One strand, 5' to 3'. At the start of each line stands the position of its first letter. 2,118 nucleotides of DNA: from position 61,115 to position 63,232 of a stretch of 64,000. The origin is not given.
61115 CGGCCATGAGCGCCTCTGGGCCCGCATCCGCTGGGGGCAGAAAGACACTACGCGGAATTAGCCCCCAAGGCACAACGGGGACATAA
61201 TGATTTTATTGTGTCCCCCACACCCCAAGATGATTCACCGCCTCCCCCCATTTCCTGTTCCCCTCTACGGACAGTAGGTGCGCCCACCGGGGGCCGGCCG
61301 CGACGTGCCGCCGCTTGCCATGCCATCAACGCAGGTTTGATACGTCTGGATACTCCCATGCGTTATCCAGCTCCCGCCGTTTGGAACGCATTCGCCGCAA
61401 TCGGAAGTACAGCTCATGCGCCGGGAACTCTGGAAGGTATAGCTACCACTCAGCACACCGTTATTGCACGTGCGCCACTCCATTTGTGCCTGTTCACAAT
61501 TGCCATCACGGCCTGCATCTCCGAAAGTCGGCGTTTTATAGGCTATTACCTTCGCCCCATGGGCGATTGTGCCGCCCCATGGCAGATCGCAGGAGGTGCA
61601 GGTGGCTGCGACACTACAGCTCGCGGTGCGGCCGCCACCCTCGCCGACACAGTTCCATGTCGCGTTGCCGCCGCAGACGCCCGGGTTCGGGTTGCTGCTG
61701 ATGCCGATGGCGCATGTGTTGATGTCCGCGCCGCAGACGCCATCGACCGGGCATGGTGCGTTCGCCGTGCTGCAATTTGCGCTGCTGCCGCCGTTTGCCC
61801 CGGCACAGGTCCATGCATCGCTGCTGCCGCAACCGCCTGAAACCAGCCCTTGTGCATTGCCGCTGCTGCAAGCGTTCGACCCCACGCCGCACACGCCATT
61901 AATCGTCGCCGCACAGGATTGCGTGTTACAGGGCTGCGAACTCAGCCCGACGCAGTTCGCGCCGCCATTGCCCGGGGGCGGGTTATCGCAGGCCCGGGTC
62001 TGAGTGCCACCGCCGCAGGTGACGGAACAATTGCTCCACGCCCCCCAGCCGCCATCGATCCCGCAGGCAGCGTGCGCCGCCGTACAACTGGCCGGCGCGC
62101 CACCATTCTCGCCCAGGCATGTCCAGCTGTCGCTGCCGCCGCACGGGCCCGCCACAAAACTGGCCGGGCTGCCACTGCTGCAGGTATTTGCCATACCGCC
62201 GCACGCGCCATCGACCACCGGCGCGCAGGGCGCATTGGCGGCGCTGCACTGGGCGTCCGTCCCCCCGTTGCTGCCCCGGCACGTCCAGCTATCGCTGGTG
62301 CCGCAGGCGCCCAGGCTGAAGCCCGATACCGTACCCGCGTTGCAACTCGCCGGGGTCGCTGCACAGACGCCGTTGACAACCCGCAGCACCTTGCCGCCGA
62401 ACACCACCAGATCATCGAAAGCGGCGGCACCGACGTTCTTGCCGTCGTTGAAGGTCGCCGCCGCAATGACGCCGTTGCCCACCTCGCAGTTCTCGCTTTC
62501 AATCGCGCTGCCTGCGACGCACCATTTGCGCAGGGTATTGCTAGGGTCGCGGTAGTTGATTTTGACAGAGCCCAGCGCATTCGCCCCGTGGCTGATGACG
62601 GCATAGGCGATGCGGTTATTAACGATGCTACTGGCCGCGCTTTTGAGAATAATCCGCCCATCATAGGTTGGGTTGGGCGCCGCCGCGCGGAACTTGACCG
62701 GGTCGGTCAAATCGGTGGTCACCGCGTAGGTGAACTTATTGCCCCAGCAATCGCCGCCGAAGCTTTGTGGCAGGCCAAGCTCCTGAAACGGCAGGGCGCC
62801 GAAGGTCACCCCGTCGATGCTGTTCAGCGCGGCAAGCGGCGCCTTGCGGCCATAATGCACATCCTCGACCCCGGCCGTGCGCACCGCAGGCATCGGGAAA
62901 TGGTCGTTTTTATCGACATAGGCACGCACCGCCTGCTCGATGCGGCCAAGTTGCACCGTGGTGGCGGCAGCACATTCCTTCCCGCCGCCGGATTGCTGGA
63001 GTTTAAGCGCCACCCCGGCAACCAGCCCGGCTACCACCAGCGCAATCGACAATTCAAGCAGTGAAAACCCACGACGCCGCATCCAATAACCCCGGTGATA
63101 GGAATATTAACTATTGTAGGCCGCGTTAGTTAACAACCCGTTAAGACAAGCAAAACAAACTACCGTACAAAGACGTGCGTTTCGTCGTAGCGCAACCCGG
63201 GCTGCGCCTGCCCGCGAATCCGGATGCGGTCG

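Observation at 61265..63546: Orphan type IV pilin-like protein displaying a thrombospondin type-1 repeat and four bacterial Cys-rich modules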

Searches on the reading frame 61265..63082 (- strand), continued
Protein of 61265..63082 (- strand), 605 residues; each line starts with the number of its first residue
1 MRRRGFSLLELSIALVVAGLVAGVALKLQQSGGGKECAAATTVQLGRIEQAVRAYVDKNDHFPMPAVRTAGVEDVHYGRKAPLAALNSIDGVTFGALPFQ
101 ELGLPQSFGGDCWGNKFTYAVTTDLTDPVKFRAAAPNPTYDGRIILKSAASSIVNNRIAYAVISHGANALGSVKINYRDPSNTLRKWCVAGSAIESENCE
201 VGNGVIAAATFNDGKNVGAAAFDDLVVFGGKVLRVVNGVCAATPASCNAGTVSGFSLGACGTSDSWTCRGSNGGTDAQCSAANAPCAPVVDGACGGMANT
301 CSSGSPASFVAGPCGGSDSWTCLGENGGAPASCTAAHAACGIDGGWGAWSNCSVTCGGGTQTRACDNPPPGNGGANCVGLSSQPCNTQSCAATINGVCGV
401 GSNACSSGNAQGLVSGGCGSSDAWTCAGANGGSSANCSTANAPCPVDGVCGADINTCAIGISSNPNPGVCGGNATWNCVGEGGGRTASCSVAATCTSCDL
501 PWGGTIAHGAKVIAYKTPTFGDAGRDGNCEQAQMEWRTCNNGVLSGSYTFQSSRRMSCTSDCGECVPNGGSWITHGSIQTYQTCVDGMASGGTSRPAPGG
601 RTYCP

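Call 36: fold_search(model_id=the predicted structure, library=pdb)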
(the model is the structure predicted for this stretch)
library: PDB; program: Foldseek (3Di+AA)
matches with E <= 10: 278; with E <= 0.001: 2
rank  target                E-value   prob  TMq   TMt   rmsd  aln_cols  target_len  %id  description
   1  1w0r_A                1.5e-04  0.69  0.07  0.09  65.0       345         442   20  Solution structure of dimeric form of properdin by X-ray solution scattering and analytical ultracentrifugation (released 2005-07-06)
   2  7yyk                  2.7e-04  1.00  0.07  0.26  17.6       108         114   34  Crystal structure of the O-fucosylated form of TSRs1-3 from the human thrombospondin 1 (released 2022-05-25)
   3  3r6b                  1.5e-03  1.00  0.07  0.26  19.4       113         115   34  Crystal Structure of Thrombospondin-1 TSR Domains 2 and 3 (released 2011-08-10)
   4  1lsl                  1.5e-03  1.00  0.07  0.25  17.2       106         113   37  Crystal Structure of the Thrombospondin-1 Type 1 Repeats (released 2002-12-18)
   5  6s0b_A                4.4e-03  0.87  0.07  0.15  15.6       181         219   23  Crystal Structure of Properdin in complex with the CTC domain of C3/C3b (released 2019-09-04)
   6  6ruv_V                5.1e-03  0.84  0.06  0.15  17.8       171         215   24  Structure of the SCIN stabilized C3bBb convertase bound to Properdin and a the non-inhibitory nanobody hFPNb1 (released 2019-08-21)
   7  8q6r_D                5.7e-03  0.93  0.08  0.18  15.7       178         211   22  Structure of complement FP in complex with the TPP-3077 VHH (released 2024-08-28)
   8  6rus_B                8.5e-03  0.72  0.06  0.14  18.8       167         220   26  Structure of a functional properdin monomer (released 2019-08-21)
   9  6s0a_A                1.3e-02  0.82  0.08  0.18  17.2       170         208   24  Crystal Structure of Properdin (TSR domains N12 & 456) (released 2019-09-04)
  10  6rur_V                1.4e-02  0.57  0.06  0.15  20.4       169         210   24  Structure of the SCIN stabilized C3bBb convertase bound to properdin (released 2019-08-21)
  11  7za1_E                3.8e-02  0.33  0.06  0.12  22.3       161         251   22  GPC3-Unc5D octamer structure and role in cell migration (released 2022-11-02)
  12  7nyc_C                4.7e-02  0.44  0.06  0.05  24.2       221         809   18  cryoEM structure of 3C9-sMAC (released 2021-10-06)
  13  9fly_A                4.9e-02  0.15  0.10  0.08  71.1       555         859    8  CryoEM structure of the base (4151-5009) in the grappling hook protein A (GhpA) in the bacterium Aureispira sp. CCB-QB (released 2024-10-16)
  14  7z4f_G                9.9e-02  0.18  0.10  0.07  34.5       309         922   13  Tail of phage SU10 genome release intermediate (released 2022-08-17)
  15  4yfd_A                9.9e-02  0.13  0.06  0.07  42.6       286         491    7  Crystal structure PTP delta Ig1-Fn2 in complex with IL-1RAcP (released 2015-05-06)
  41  7r84_A                4.9e-01  0.77  0.06  0.41   4.7        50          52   44  Structure of mouse BAI1 (ADGRB1) TSR3 domain in P21 space group (released 2021-11-10)
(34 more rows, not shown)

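Call 57: search_protein_families(library=pfam, proteins=[P0018], max_evalue=1)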
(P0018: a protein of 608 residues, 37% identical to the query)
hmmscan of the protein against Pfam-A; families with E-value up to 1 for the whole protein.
P0018 (608 aa): 2 families
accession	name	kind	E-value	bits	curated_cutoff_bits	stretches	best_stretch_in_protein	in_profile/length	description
PF07963.17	N_methyl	-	0.014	15.4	21.2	1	7-29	3-25/27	Prokaryotic N-terminal methylation motif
PF11772.13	EpuA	-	0.22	11.7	27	1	14-31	5-22/46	DNA-directed RNA polymerase subunit beta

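Call 62: search_protein_families(library=pfam, proteins=[L027:4397-5299:+, L027:5296-6612:+, L027:6609-7391:+, L027:7537-8286:+, L002:23-886:+, L002:880-2142:+, L002:2184-2885:+], max_evalue=1)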
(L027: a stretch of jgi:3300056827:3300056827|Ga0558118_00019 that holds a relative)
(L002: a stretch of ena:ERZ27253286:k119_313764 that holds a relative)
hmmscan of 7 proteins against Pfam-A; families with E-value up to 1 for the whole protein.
L027:4397-5299:+ (300 aa): 2 families
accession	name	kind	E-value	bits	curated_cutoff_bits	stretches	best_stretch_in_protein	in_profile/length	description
PF07963.17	N_methyl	-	9.6e-06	25.4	21.2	1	23-44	4-25/27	Prokaryotic N-terminal methylation motif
PF23927.1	DUF7265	-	0.041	14.5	24.6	1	227-279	51-101/109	Domain of unknown function (DUF7265)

L027:5296-6612:+ (438 aa): 2 families
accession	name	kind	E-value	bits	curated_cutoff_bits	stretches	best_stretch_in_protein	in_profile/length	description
PF07963.17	N_methyl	-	0.0002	21.2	21.2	1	10-32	3-25/27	Prokaryotic N-terminal methylation motif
PF23924.1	DUF7263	-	0.19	11.7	27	1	15-53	6-44/222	Family of unknown function (DUF7263)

L027:6609-7391:+ (260 aa): 0 families

L027:7537-8286:+ (249 aa): 2 families
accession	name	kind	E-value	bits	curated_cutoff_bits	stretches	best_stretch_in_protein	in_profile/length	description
PF07963.17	N_methyl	-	0.00041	20.2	21.2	1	2-25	3-26/27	Prokaryotic N-terminal methylation motif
PF19185.5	DUF5867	-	0.15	11.7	25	1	26-108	23-97/274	Family of unknown function (DUF5867)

L002:23-886:+ (287 aa): 3 families
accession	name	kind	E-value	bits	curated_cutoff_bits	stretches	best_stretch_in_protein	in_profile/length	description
PF07963.17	N_methyl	-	1.3e-05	25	21.2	1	11-32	4-25/27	Prokaryotic N-terminal methylation motif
PF15906.11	zf-NOSIP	-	0.079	13.5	30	1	222-249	6-34/75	Zinc-finger of nitric oxide synthase-interacting protein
PF15643.12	Tox-PL-2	-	0.088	13.5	25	1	223-277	48-102/103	Papain fold toxin 2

L002:880-2142:+ (420 aa): 3 families
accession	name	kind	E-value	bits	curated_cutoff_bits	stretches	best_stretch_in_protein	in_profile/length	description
PF07963.17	N_methyl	-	0.00014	21.7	21.2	1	8-29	4-25/27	Prokaryotic N-terminal methylation motif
PF23924.1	DUF7263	-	0.027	14.5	27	1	12-50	6-44/222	Family of unknown function (DUF7263)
PF08334.16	T2SSG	-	0.063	13.8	21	0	124-138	64-78/108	Type II secretion system (T2SS), protein G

L002:2184-2885:+ (233 aa): 1 family
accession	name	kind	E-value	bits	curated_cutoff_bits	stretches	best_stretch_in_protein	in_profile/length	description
PF03077.19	VacA2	-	0.0099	16.1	27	1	71-100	6-35/60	Putative vacuolating cytotoxin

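Call 63: search_protein_families(library=ncbifam, proteins=[L027:4397-5299:+, L027:5296-6612:+, L027:6609-7391:+, L027:7537-8286:+, L002:23-886:+, L002:880-2142:+, L002:2184-2885:+], max_evalue=1)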
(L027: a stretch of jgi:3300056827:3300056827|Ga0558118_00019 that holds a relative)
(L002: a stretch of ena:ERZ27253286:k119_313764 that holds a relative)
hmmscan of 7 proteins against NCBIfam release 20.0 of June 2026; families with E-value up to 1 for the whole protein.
L027:4397-5299:+ (300 aa): 6 families
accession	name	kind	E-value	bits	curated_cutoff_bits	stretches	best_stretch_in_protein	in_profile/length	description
TIGR02532.1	IV_pilin_GFxxxE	domain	4.1e-06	26.4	16.3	1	24-46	2-24/24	prepilin-type N-terminal cleavage/methylation domain-containing protein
NF007862.0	PRK10574.1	equivalog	0.00013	22.1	138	1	23-56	4-37/145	prepilin peptidase-dependent pilin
NF041775.1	typeIV_PilA_Myxo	equivalog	0.0014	18.7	400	1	21-56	8-43/214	type IV pilin protein PilA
TIGR01708.2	typeII_sec_gspH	equivalog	0.01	15.8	80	1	24-66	2-44/169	type II secretion system minor pseudopilin GspH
NF007800.0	PRK10506.1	equivalog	0.025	14.4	158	1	22-53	7-38/163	prepilin peptidase-dependent protein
TIGR01710.1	typeII_sec_gspG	equivalog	0.088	12.8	88.85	1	24-83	1-60/134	type II secretion system major pseudopilin GspG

L027:5296-6612:+ (438 aa): 6 families
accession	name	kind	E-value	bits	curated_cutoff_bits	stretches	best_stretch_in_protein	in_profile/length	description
TIGR02532.1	IV_pilin_GFxxxE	domain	5.2e-05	22.9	16.3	1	11-33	1-23/24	prepilin-type N-terminal cleavage/methylation domain-containing protein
TIGR01710.1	typeII_sec_gspG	equivalog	7.8e-05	22.7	88.85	1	12-71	1-60/134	type II secretion system major pseudopilin GspG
NF007862.0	PRK10574.1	equivalog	0.0016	18.5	138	1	11-44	4-37/145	prepilin peptidase-dependent pilin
TIGR01708.2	typeII_sec_gspH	equivalog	0.016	15.3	80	1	12-46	2-35/169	type II secretion system minor pseudopilin GspH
NF007800.0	PRK10506.1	equivalog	0.15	11.9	158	1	9-35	6-32/163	prepilin peptidase-dependent protein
TIGR02596.1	TIGR02596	subfamily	0.16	12.1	70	1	14-44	1-31/196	Verru_Chthon cassette protein D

L027:6609-7391:+ (260 aa): 2 families
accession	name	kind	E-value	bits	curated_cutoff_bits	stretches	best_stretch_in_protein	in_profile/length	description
TIGR01711.1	gspJ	equivalog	0.17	11.6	64.85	1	11-83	2-71/192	type II secretion system minor pseudopilin GspJ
NF050032.1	Rv1733c_fam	subfamily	0.27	11.1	80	0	13-62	23-71/180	Rv1733c family protein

L027:7537-8286:+ (249 aa): 4 families
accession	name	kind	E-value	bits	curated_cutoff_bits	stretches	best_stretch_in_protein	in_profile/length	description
TIGR01710.1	typeII_sec_gspG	equivalog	3.8e-06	27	88.85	1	4-64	1-61/134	type II secretion system major pseudopilin GspG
TIGR02532.1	IV_pilin_GFxxxE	domain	4.4e-05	23.1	16.3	1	3-25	1-23/24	prepilin-type N-terminal cleavage/methylation domain-containing protein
TIGR01708.2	typeII_sec_gspH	equivalog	0.0011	19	80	1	4-38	2-36/169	type II secretion system minor pseudopilin GspH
TIGR02596.1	TIGR02596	subfamily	0.012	15.7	70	1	6-60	1-56/196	Verru_Chthon cassette protein D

L002:23-886:+ (287 aa): 6 families
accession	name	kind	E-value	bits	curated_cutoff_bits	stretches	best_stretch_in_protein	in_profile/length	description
TIGR02532.1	IV_pilin_GFxxxE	domain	7.8e-07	28.7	16.3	1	11-34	1-24/24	prepilin-type N-terminal cleavage/methylation domain-containing protein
NF041775.1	typeIV_PilA_Myxo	equivalog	1.2e-05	25.4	400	1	5-66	4-65/214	type IV pilin protein PilA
NF007862.0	PRK10574.1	equivalog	8.6e-05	22.7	138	1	12-44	5-37/145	prepilin peptidase-dependent pilin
NF007800.0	PRK10506.1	equivalog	0.039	13.8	158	1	12-39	9-36/163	prepilin peptidase-dependent protein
TIGR01710.1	typeII_sec_gspG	equivalog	0.061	13.4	88.85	1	12-71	1-60/134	type II secretion system major pseudopilin GspG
TIGR01708.2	typeII_sec_gspH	equivalog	0.16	11.9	80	1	12-50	2-40/169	type II secretion system minor pseudopilin GspH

L002:880-2142:+ (420 aa): 7 families
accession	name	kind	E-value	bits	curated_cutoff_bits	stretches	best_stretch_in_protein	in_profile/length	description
TIGR02532.1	IV_pilin_GFxxxE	domain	1.4e-05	24.7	16.3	1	8-30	1-23/24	prepilin-type N-terminal cleavage/methylation domain-containing protein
TIGR01710.1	typeII_sec_gspG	equivalog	2.5e-05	24.3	88.85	1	9-68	1-60/134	type II secretion system major pseudopilin GspG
NF007862.0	PRK10574.1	equivalog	0.001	19.2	138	1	7-38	3-34/145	prepilin peptidase-dependent pilin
TIGR01708.2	typeII_sec_gspH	equivalog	0.002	18.2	80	1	9-45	2-37/169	type II secretion system minor pseudopilin GspH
NF041013.1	T4P_ComGE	equivalog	0.02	15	49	1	7-51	2-46/83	competence type IV pilus minor pilin ComGE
NF007800.0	PRK10506.1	equivalog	0.057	13.2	158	1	6-32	6-32/163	prepilin peptidase-dependent protein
TIGR01707.1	gspI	equivalog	0.2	12.2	44.35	1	10-45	1-36/101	type II secretion system minor pseudopilin GspI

L002:2184-2885:+ (233 aa): 2 families
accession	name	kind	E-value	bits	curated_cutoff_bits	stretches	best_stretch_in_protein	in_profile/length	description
NF033742.1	NlpC_p60_RipB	exception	0.04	13.5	335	1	64-135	19-85/206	NlpC/P60 family peptidoglycan endopeptidase RipB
NF004435.0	PRK05771.3-4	equivalog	0.33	9.2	1410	1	21-79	527-587/701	V-type ATP synthase subunit I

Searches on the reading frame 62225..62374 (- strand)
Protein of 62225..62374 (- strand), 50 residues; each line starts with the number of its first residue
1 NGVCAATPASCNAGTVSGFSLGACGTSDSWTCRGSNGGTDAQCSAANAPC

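Call 47: search_solved_structures(query=A3, max_evalue=10)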
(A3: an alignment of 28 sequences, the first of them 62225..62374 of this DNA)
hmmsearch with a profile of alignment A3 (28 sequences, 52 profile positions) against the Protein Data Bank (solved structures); distinct sequences matched with E-value up to 10: 1.
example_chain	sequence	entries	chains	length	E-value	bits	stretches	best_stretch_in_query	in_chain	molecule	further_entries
2luw_A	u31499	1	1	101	0.2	15.4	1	20-51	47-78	Metalloprotease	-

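Call 55: search_protein_representatives(alignment_id=A3)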
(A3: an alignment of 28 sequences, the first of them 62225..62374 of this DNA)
Query: 28 sequences, 52 profile positions. Proteins with E-value up to 0.001 (for the whole library): 1090; up to 1e-10: 395; up to 1e-30: 88. The best 150 are listed.
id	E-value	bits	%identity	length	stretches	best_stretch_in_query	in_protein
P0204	1.4e-231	765.1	-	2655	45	1-47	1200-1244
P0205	2.0e-179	598.1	-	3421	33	1-50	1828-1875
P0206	2.2e-161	540.3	-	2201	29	1-48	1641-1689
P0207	7.1e-150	503.5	-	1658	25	1-49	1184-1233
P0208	4.4e-148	497.8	-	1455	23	1-49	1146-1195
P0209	1.0e-143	483.8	-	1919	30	1-48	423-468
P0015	5.7e-114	388.6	-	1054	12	1-52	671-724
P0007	1.6e-100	345.5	-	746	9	1-52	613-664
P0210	2.2e-94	325.8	-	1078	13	1-49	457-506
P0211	3.9e-94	325.0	-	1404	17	1-47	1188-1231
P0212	1.2e-86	301.1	-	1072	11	1-52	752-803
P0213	1.5e-86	300.7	-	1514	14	1-47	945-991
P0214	5.7e-82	286.1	-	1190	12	1-49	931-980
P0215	1.6e-79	278.2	-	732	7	1-52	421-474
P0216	6.0e-75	263.6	-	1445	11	1-52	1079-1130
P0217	1.1e-74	262.7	-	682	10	1-49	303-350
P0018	2.7e-69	245.5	-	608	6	2-52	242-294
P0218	2.5e-68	242.4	-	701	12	1-48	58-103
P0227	3.9e-48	177.8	-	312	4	1-52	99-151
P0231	2.6e-46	171.9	-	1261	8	1-52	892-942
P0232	4.1e-46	171.3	-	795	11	1-52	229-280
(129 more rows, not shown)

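Call 57: search_protein_families(library=pfam, proteins=[P0217, P0232, P0218, P0227, P0231, P0207], max_evalue=1)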
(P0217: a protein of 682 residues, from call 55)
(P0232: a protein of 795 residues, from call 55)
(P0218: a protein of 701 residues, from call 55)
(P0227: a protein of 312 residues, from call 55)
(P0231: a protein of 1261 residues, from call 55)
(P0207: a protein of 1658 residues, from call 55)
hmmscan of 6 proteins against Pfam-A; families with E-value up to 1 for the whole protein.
P0217 (682 aa): 1 family
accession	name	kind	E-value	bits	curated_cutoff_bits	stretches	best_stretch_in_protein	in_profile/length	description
PF02422.21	Keratin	-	0.92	9.7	25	0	141-167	7-33/80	Keratin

P0232 (795 aa): 0 families

P0218 (701 aa): 0 families

P0227 (312 aa): 0 families

P0231 (1261 aa): 7 families
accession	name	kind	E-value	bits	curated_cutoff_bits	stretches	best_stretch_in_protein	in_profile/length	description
PF05203.21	Hom_end_hint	-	6.3e-07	30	32.1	1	734-768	1-35/228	Hom_end-associated Hint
PF07963.17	N_methyl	-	0.0001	22.1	21.2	1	12-34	4-26/27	Prokaryotic N-terminal methylation motif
PF01079.26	Hint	-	0.00047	20.3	29.7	1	728-770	7-49/213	Hint module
PF14623.11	Vint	-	0.00075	19.8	27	1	734-804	2-71/166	Hint-domain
PF08517.17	AXH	-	0.0032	18.4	33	1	791-830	73-112/116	Ataxin-1 and HBP1 module (AXH)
PF07591.16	PT-HINT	-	0.0093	16.7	27.7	1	814-872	72-129/137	Pretoxin HINT domain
PF13403.11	Hint_2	-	0.28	12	28.4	0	734-763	2-30/147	Hint domain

P0207 (1658 aa): 2 families
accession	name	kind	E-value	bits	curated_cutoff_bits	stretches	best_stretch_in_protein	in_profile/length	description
PF12049.13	DUF3531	-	0.0004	20.8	25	0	1420-1442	37-59/143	Protein of unknown function (DUF3531)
PF03823.19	Neurokinin_B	-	0.16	12.5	25.1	0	1024-1045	16-37/58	Neurokinin B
